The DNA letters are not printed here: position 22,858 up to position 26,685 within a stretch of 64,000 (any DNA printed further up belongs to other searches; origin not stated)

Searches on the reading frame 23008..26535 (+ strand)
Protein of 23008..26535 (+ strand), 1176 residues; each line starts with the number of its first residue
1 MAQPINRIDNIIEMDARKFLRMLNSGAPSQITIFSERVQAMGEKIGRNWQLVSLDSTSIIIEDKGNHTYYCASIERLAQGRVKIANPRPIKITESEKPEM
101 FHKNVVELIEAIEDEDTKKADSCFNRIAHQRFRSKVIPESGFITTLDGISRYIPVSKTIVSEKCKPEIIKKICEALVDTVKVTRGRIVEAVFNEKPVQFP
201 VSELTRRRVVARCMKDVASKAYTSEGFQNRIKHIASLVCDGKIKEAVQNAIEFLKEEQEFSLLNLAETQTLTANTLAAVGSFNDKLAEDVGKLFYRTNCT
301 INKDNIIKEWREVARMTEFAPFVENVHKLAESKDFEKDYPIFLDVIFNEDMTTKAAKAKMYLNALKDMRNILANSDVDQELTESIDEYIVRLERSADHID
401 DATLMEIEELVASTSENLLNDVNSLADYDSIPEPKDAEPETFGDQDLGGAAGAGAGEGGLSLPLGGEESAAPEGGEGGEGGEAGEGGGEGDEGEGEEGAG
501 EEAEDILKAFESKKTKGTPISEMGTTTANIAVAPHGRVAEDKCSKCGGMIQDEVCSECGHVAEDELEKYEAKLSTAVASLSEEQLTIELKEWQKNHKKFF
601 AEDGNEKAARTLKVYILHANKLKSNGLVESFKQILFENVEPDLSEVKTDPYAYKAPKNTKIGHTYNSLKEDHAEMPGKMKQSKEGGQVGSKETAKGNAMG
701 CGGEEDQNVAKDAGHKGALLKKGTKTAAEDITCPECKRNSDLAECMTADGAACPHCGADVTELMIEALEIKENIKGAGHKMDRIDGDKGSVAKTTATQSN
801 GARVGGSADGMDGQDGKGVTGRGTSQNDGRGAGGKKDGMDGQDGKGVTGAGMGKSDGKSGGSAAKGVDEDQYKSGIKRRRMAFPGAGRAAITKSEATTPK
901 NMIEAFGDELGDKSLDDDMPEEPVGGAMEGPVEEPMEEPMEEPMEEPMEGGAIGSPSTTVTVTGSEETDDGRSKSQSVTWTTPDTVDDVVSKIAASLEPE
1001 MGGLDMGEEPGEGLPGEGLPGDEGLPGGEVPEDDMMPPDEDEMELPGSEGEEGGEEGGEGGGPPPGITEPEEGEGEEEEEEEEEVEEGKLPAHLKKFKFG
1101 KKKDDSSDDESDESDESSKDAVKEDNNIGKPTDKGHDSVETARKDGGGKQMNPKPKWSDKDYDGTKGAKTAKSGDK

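Call 12: search_protein_families(library=pfam, proteins=[window:23008-26535:+], max_evalue=0.01)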
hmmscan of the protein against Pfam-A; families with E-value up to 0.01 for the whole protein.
window:23008-26535:+ (1176 aa): 1 family
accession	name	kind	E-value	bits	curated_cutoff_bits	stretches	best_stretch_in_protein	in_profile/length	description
PF13248.11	Zn_ribbon_3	-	0.0022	17.9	27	0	542-561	4-25/26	zinc-ribbon domain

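Call 32: search_protein_families(library=phrogs, proteins=[window:23008-26535:+], max_evalue=0.01)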
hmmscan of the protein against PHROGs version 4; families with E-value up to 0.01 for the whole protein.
window:23008-26535:+ (1176 aa): 1 family
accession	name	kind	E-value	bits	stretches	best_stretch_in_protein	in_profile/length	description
phrog_15404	-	unknown function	0.00025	22.4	1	726-769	3-46/89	-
